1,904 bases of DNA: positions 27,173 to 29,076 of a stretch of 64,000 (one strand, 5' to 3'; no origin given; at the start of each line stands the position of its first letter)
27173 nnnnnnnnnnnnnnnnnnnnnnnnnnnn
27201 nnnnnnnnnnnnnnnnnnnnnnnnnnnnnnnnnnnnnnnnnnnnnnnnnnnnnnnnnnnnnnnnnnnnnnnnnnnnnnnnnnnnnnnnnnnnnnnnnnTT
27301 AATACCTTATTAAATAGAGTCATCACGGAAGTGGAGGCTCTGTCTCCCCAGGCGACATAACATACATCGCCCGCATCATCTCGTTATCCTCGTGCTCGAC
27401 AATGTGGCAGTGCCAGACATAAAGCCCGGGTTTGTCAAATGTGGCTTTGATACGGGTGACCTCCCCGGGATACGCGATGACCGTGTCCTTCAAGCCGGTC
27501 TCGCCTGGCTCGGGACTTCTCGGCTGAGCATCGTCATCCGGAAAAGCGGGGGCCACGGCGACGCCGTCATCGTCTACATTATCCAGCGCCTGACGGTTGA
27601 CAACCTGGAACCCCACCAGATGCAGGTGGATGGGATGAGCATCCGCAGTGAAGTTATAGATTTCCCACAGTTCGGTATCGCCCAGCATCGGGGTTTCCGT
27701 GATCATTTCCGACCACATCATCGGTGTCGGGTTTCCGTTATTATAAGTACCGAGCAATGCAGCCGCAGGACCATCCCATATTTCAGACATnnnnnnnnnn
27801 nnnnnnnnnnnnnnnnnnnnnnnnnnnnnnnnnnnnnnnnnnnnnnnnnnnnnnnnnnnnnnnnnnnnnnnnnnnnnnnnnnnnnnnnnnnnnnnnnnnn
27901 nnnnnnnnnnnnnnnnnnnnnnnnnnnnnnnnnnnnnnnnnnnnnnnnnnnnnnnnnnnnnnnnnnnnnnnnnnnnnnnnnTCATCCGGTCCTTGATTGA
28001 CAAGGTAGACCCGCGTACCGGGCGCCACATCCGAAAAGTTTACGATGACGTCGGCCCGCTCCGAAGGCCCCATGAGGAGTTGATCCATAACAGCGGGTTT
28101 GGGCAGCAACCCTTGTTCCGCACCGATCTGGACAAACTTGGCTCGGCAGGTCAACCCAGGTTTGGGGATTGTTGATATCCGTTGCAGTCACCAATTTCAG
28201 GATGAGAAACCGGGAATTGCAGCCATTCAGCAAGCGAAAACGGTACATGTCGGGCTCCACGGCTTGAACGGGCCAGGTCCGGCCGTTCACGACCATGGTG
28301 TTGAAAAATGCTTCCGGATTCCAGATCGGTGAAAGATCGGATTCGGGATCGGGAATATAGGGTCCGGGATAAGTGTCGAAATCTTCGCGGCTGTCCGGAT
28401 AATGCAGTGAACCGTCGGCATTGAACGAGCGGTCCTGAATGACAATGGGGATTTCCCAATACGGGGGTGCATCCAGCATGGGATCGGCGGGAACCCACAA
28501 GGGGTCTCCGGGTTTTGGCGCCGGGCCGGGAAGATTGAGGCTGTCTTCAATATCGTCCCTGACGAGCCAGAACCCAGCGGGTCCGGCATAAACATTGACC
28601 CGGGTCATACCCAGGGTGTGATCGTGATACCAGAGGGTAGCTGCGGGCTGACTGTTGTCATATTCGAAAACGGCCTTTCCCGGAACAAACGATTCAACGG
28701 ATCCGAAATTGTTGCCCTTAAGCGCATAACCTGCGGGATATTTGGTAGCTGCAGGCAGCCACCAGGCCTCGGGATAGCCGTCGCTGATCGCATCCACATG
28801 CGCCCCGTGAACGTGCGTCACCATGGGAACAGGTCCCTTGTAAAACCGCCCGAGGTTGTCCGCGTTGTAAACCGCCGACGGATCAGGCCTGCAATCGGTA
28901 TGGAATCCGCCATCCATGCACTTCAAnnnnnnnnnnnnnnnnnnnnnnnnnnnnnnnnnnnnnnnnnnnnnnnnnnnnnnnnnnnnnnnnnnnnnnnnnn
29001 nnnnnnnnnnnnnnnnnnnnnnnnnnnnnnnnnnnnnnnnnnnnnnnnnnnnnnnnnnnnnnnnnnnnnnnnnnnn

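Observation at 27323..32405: Secreted multicopper oxidase and nonaheme cytochrome share a paralogous N-terminal module: a candidate extracytoplasmic redox pair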

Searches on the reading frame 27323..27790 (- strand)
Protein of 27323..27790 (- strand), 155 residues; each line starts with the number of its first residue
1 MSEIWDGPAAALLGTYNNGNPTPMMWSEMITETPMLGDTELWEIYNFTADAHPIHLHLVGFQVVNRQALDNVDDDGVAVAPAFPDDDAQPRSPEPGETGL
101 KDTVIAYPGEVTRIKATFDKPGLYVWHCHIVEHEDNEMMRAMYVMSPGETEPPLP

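Call 3: search_protein_families(library=pfam, proteins=[window:27323-27790:-], max_evalue=1)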
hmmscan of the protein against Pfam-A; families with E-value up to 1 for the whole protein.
window:27323-27790:- (155 aa): 1 family
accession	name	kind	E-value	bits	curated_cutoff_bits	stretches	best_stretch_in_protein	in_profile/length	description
PF07731.20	Cu-oxidase_2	-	3.8e-23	82.2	20.4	1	18-145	24-134/137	Multicopper oxidase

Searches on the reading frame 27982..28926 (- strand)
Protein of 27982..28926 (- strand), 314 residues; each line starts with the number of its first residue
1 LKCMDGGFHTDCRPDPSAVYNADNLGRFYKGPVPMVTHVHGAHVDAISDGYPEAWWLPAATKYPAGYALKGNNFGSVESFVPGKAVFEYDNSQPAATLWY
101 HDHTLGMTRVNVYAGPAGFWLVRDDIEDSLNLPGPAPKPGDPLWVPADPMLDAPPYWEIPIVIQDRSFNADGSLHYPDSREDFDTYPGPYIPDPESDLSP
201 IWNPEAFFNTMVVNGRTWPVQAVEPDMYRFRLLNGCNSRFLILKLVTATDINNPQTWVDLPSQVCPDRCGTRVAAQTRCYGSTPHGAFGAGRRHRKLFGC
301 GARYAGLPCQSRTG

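Call 3: search_protein_families(library=pfam, proteins=[window:27982-28926:-], max_evalue=1)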
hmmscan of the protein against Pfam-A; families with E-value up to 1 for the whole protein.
window:27982-28926:- (314 aa): 1 family
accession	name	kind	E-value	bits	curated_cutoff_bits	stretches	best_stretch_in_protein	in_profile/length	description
PF07732.21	Cu-oxidase_3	-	0.00012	22.6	21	1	84-125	80-117/119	Multicopper oxidase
